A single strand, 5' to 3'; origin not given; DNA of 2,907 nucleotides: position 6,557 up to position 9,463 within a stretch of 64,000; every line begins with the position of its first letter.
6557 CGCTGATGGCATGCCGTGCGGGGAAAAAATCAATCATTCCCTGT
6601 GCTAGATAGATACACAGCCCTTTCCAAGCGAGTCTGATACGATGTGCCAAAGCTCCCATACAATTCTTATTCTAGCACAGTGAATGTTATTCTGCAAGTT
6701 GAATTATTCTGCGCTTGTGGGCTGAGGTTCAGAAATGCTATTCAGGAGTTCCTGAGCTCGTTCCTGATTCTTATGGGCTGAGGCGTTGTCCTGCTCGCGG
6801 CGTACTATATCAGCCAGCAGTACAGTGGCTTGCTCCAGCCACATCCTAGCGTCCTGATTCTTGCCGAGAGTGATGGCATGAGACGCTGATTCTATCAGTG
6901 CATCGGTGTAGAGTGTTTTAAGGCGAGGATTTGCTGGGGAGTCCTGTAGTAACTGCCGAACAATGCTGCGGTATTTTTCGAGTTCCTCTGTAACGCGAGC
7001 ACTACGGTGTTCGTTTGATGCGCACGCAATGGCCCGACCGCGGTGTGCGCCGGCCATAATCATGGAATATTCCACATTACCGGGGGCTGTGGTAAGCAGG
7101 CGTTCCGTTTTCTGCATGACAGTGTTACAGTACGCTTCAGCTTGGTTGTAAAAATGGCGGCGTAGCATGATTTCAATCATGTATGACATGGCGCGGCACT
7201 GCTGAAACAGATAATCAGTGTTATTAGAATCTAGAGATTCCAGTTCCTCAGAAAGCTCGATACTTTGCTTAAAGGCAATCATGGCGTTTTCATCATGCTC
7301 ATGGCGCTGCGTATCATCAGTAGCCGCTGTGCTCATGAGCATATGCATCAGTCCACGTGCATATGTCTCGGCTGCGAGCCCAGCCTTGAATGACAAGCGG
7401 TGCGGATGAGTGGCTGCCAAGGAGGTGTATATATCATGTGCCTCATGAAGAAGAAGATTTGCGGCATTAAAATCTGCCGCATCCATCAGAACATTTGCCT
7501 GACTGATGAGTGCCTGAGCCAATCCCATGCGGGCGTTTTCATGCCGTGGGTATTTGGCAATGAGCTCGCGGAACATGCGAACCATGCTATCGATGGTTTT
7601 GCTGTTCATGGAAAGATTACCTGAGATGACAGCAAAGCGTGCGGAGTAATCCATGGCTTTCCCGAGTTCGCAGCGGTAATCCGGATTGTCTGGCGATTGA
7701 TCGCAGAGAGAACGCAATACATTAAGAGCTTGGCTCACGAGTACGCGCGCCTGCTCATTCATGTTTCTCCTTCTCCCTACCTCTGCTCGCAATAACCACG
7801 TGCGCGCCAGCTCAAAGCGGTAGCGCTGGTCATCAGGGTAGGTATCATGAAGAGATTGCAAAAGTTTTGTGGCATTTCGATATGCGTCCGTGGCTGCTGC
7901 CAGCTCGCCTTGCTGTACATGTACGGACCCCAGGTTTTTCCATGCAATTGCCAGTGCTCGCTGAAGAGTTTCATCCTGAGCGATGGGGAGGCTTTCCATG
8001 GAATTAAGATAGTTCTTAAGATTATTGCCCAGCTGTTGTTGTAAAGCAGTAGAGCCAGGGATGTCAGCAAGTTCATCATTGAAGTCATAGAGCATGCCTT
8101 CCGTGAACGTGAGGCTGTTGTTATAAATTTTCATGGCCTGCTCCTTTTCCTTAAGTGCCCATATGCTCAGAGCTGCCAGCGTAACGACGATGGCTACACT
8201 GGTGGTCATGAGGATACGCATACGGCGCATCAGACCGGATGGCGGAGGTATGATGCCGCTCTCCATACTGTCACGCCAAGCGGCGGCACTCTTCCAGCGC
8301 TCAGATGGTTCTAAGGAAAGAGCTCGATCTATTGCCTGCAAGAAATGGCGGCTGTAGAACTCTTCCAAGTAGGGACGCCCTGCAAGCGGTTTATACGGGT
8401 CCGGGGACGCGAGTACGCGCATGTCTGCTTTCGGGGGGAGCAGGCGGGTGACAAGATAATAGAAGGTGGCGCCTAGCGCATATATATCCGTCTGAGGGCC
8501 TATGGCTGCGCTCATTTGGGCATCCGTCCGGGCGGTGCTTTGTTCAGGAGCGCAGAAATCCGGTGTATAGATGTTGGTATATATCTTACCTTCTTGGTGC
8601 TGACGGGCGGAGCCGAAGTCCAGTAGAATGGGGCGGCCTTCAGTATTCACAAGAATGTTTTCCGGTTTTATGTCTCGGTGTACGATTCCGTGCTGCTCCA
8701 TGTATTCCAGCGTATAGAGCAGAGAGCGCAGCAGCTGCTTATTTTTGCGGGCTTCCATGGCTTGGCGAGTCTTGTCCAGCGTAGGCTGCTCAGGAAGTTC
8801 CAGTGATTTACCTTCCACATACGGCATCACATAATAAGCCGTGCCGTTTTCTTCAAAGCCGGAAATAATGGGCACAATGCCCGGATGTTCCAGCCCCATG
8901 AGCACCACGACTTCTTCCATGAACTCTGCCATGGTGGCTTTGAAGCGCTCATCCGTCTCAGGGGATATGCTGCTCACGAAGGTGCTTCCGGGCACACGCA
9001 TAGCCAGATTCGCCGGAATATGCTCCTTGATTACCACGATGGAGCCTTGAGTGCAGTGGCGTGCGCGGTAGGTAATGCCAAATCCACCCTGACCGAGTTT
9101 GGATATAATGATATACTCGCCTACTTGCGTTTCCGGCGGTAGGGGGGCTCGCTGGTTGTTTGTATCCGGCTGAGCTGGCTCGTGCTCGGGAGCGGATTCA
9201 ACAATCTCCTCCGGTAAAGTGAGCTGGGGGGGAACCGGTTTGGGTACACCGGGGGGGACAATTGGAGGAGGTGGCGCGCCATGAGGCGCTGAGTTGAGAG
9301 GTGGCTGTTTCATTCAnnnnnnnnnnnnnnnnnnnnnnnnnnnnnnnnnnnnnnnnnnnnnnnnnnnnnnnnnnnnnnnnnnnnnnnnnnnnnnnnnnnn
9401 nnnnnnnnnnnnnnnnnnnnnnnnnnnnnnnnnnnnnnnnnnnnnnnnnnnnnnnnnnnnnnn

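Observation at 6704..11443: Candidate two-receptor signalling system: PP2C pseudophosphatase sensor abutting an intact membrane Ser/Thr kinase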

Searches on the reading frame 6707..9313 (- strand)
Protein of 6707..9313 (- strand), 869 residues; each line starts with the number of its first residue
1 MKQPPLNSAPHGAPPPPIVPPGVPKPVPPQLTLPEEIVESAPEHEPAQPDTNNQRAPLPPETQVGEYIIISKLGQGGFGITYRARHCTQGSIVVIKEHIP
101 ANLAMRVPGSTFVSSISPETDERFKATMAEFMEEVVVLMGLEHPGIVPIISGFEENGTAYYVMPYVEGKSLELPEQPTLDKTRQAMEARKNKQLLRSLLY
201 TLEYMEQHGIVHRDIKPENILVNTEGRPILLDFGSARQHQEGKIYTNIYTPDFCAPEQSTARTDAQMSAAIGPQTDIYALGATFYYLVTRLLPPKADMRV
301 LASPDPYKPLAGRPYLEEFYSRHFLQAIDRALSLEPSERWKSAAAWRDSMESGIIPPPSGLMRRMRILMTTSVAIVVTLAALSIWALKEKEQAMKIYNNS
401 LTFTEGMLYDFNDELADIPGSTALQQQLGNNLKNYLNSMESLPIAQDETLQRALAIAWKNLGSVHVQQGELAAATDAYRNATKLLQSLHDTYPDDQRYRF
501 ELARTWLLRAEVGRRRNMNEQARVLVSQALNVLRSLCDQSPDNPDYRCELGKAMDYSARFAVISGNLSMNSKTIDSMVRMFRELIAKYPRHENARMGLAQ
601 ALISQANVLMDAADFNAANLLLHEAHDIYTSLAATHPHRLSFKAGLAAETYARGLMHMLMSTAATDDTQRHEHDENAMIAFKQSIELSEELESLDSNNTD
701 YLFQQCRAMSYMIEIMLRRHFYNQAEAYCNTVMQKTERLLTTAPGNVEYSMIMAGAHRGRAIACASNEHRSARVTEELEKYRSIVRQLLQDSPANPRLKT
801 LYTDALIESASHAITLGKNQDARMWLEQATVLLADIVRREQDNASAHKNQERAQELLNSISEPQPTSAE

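Call 3: search_protein_families(library=pfam, proteins=[window:6707-9313:-], max_evalue=0.1)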
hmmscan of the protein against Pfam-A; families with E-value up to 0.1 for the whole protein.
window:6707-9313:- (869 aa): 20 families
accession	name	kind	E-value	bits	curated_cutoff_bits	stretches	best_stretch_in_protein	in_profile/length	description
PF00069.31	Pkinase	-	1.3e-34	120.2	31.7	1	68-295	2-198/263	Protein kinase domain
PF07714.23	PK_Tyr_Ser-Thr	-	2.6e-16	60.1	23.1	1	125-298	42-208/258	Protein tyrosine and serine/threonine kinase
PF13428.12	TPR_14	-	1.4e-10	41.2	23.5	1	457-504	3-43/44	Tetratricopeptide repeat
PF01636.29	APH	-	7.4e-09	36.2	23.2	1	182-237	146-198/239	Phosphotransferase enzyme family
PF24575.1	TPR_Slam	-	2.6e-07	31.4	35.2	1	565-606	54-95/104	Surface lipoprotein assembly modifier, N-terminal TPR repeats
PF14559.12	TPR_19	-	3.3e-07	31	25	0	579-607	12-40/68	Tetratricopeptide repeat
PF13414.12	TPR_11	-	3.8e-07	30.1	26.8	1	528-553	12-37/42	TPR repeat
PF03109.22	ABC1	-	9.6e-06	25.3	22.9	1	161-242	145-220/244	ABC1 atypical kinase-like domain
PF01163.29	RIO1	-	0.00068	19.7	22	1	161-240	83-155/187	RIO domain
PF13432.12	TPR_16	-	0.001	19.9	32.7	0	461-508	3-43/65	Tetratricopeptide repeat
PF13181.12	TPR_8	-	0.0011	19.3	25.7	0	458-484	4-30/34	Tetratricopeptide repeat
PF14531.12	Kinase-like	-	0.0011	18.7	25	1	201-297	157-254/289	Kinase-like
PF13174.12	TPR_6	-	0.0013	19.6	26.3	0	467-494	5-32/33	Tetratricopeptide repeat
PF00515.34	TPR_1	-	0.0017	18.5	27.8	1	455-484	1-30/34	Tetratricopeptide repeat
PF06293.20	Kdo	-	0.0018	18.2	21.3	1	183-239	113-172/207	Lipopolysaccharide kinase (Kdo/WaaP) family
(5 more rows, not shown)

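Call 4: search_protein_families(library=ncbifam, proteins=[window:6707-9313:-], max_evalue=0.1)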
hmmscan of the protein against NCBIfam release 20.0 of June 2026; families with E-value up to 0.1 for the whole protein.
window:6707-9313:- (869 aa): 20 families
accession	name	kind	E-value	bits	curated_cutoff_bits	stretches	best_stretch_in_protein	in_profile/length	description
NF047741.1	antiphage_MADS6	equivalog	1e-30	106.8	460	3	179-354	289-461/612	methylation-associated defense system protein kinase MAD6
NF038150.1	lanthi_synth_IV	equivalog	1.1e-27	96.8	650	1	60-349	184-452/851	class IV lanthionine synthetase LanL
NF033483.0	PknB_PASTA_kin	equivalog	4.1e-26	92.1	450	1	126-300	49-214/563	Stk1 family PASTA domain-containing Ser/Thr kinase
NF009651.0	PRK13184.1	equivalog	3.5e-22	78.2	839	1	129-352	47-289/932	serine/threonine-protein kinase PknD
NF052427.1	StpK7MSMEG_1200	equivalog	2.1e-19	69.4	900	1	62-349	4-264/601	serine/threonine protein kinase StpK7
NF038151.1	lanthi_synth_III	equivalog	2.2e-14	52.8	575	1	67-289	222-424/833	class III lanthionine synthetase LanKC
TIGR03903.1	TOMM_kin_cyc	equivalog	1.9e-12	45.9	705.75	1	127-283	21-178/1267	TOMM system kinase/cyclase fusion protein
NF033442.0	BREX_PglW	equivalog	1.1e-09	36.6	990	1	129-233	553-657/1391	BREX system serine/threonine kinase PglW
NF043056.1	T4SS_LegK1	equivalog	6.8e-09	34.8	550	1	73-282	79-278/516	Dot/Icm T4SS effector kinase LegK1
NF053615.1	SerThrKinAfsKStmc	equivalog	1.9e-08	33.4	1300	1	201-289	124-208/809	protein serine/threonine kinase AfsK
NF058632.1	SerThrKinPrkT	equivalog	5.1e-06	25.7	280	1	157-248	93-178/322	serine/threonine protein kinase PrkT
TIGR03724.2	arch_bud32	equivalog_domain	0.00025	20.6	125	1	147-241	57-136/193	KEOPS complex kinase/ATPase Bud32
NF002475.0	PRK01723.1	equivalog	0.0011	18.1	142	1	191-240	145-194/241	3-deoxy-D-manno-octulosonic acid kinase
NF011463.0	PRK14879.1-4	equivalog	0.002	17.6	188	1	160-237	94-161/237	Kae1-associated kinase Bud32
NF006620.0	PRK09188.1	equivalog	0.0049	15.9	490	1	191-244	113-168/365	serine/threonine protein kinase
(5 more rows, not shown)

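Call 36: find_homologous_proteins(query=window:6707-9313:-, max_evalue=1e-10)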
Query window:6707-9313:- (869 aa): 5740 proteins with E <= 1e-10 among 8000 candidates; the best 120 are listed.
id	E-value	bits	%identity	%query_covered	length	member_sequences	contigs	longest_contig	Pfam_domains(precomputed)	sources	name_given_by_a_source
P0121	0.0e+0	1885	96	100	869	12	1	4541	PF14559.13,PF24575.2,PF07714.24,PF00069.32,PF13414.13,PF03109.23,PF13428.13,PF01636.30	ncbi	-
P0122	0.0e+0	1367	73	95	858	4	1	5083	PF14559.13,PF07714.24,PF00069.32,PF13414.13,PF03109.23,PF13428.13,PF01636.30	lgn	-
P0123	0.0e+0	1364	73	95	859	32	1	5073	PF14559.13,PF24575.2,PF07714.24,PF00069.32,PF13414.13,PF03109.23,PF13428.13,PF01636.30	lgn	-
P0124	0.0e+0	1362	72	95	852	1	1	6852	PF14559.13,PF07714.24,PF00069.32,PF13414.13,PF14531.13,PF13428.13,PF01636.30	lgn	-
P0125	0.0e+0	1358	72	95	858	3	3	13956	PF14559.13,PF07714.24,PF00069.32,PF13414.13,PF03109.23,PF13428.13,PF01636.30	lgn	-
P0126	0.0e+0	1353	72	95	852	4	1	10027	PF07714.24,PF00069.32,PF13414.13,PF13428.13,PF01636.30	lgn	-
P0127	0.0e+0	1350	72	94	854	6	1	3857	PF14559.13,PF07714.24,PF00069.32,PF13414.13,PF03109.23,PF13428.13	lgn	-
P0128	0.0e+0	1317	69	98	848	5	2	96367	PF14559.13,PF07714.24,PF00069.32,PF13414.13,PF13424.13,PF13428.13,PF01636.30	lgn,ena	-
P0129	0.0e+0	1303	71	94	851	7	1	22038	PF14559.13,PF07714.24,PF00069.32,PF03109.23,PF13428.13,PF07719.24,PF01636.30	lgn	-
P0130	0.0e+0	1303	71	93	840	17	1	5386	PF14559.13,PF07714.24,PF00069.32,PF03109.23,PF01636.30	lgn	-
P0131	0.0e+0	1294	69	94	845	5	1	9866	PF24575.2,PF07714.24,PF00069.32,PF03109.23,PF01636.30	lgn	-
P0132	0.0e+0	1291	69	94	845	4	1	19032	PF24575.2,PF07714.24,PF00069.32,PF03109.23,PF01636.30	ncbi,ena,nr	ncbi:MAG: serine/threonine protein kinase [Akkermansia sp.]|nr:serine/threonine protein kinase [Akke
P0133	0.0e+0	1291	69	94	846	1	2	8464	PF07714.24,PF00069.32,PF13414.13,PF03109.23,PF13424.13,PF01636.30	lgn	-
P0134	0.0e+0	1289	68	97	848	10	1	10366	PF07714.24,PF00069.32,PF03109.23,PF01636.30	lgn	-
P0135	0.0e+0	1280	69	94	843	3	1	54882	PF07714.24,PF00069.32,PF03109.23,PF01636.30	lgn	-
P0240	1.6e-231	789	45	96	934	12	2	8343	PF07714.24,PF00069.32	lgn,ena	-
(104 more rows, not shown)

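Call 69: find_encoding_contigs(protein=P0240, flank=4000, max_places=1)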
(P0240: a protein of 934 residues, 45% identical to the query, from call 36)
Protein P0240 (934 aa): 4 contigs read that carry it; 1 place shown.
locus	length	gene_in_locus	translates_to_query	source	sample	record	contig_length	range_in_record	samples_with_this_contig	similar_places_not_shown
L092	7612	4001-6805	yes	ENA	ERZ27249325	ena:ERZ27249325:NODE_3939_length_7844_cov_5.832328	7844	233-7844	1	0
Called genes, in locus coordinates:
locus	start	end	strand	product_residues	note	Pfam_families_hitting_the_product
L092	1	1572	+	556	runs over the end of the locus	PF02776:TPP_enzyme_N, PF00205:TPP_enzyme_M, PF02775:TPP_enzyme_C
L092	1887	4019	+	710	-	PF07228:SpoIIE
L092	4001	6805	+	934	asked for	PF00069:Pkinase, PF07714:PK_Tyr_Ser-Thr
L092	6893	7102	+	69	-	PF01632:Ribosomal_L35p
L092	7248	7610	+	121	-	?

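Call 70: predict_structure(alignment_id=A2)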
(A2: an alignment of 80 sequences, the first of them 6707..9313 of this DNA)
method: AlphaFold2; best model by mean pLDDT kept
length: 869 residues; sequences in the alignment: 80
mean_pLDDT: 88.3   pTM: 0.59
mean pLDDT of the five models: 88.3, 87.5, 85.7, 85.1, 84.1
residues with pLDDT >= 90: 592; 70-90: 201; 50-70: 30; < 50: 46
segments of 3 or more residues with pLDDT < 50: 1-4, 6-16, 21-25, 27-49
pLDDT, mean of each block of 10 residues (from residue 1): 43 49 42 38 40 81 96 89 94 94 90 92 88 85 89 93 91 84 93 96 94 91 92 81 82 89 91 94 95 91 93 94 95 92 93 84 76 79 81 75 69 78 83 76 72 89 93 96 96 96 97 95 97 97 96 97 91 98 97 97 97 96 98 95 97 98 94 98 98 96 98 96 97 98 96 97 92 96 97 91 97 94 96 91 86 93 55
secondary structure, 60 per line:
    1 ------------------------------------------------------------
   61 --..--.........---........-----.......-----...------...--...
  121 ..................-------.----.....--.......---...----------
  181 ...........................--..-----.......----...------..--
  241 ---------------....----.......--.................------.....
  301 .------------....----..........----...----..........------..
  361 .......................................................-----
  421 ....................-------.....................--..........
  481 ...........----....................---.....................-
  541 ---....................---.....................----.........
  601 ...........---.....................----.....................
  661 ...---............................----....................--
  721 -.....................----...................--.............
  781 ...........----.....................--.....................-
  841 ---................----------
elements in order (helices of 4 or more, strands of 3 or more residues): E67-75 E79-86 E92-98 E104-106 E113-115 H118-138 E151-155 E158-164 E168-170 H181-207 E220-223 E228-230 H256-259 H264-270 H273-289 H296-301 H314-317 H322-331 H343-352 H359-415 H421-440 H448-468 H471-491 H496-515 H519-539 H544-563 H567-587 H592-611 H615-635 H640-663 H667-694 H699-718 H722-742 H747-765 H768-791 H796-816 H819-839 H844-859

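Call 74: fold_search(model_id=the predicted structure, library=pdb)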
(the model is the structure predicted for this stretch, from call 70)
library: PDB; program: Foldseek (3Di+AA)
matches with E <= 10: 1969; with E <= 0.001: 1827
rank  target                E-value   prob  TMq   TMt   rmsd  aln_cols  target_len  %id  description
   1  5hnv                  1.6e-15  1.00  0.28  0.82   4.7       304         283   31  Crystal structure of PpkA (released 2017-01-25)
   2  5x1r                  1.8e-15  1.00  0.28  0.82   4.7       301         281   31  PpkA-294 apo form (released 2018-01-31)
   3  6c9f_A                6.4e-12  1.00  0.26  0.56   4.1       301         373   22  AMP-activated protein kinase bound to pharmacological activator R734 (released 2018-11-28)
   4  6c9g_A                1.0e-11  1.00  0.25  0.53   8.7       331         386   22  AMP-activated protein kinase bound to pharmacological activator R739 (released 2018-11-28)
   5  6c9h_A                1.8e-11  1.00  0.25  0.47   4.3       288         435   23  non-phosphorylated AMP-activated protein kinase bound to pharmacological activator R734 (released 2018-11-28)
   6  6b2q_B                1.8e-11  1.00  0.24  0.73   5.7       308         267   25  Dual Inhibition of the Essential Protein Kinases A and B in Mycobacterium tuberculosis (released 2018-02-14)
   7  2jgz_A                1.9e-11  1.00  0.24  0.66   5.7       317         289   24  Crystal structure of phospho-CDK2 in complex with Cyclin B (released 2007-05-22)
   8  5dh3_A                2.1e-11  1.00  0.24  0.66  13.9       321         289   24  Crystal structure of MST2 in complex with XMU-MP-1 (released 2016-08-31)
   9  6c9j_A                2.3e-11  1.00  0.25  0.53   4.4       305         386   22  AMP-activated protein kinase bound to pharmacological activator R734 (released 2018-11-28)
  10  5u94                  2.8e-11  1.00  0.26  0.80   3.5       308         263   22  Crystal structure of the Mycobacterium tuberculosis PASTA kinase PknB in complex with the potential theraputic kinase in (released 2017-12-20)
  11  4rew_A                3.0e-11  1.00  0.24  0.49   8.4       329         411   21  Crystal structure of the non-phosphorylated human alpha1 beta2 gamma1 holo-AMPK complex (released 2014-12-10)
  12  2fum_A                3.1e-11  1.00  0.26  0.78   5.3       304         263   23  Catalytic domain of protein kinase PknB from Mycobacterium tuberculosis in complex with mitoxantrone (released 2006-08-01)
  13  1mru_A                3.1e-11  1.00  0.25  0.73   5.1       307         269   22  Intracellular Ser/Thr protein kinase domain of Mycobacterium tuberculosis PknB. (released 2003-02-11)
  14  6rij_A                3.1e-11  1.00  0.24  0.65   6.2       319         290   23  CDK2/cyclin A2 in complex with open-ring 5-nitrosopyrimidine inhibitor LC436 (released 2020-07-22)
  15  6e4u_A                3.2e-11  1.00  0.25  0.55   4.3       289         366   23  Structure of AMPK bound to activator (released 2018-08-08)
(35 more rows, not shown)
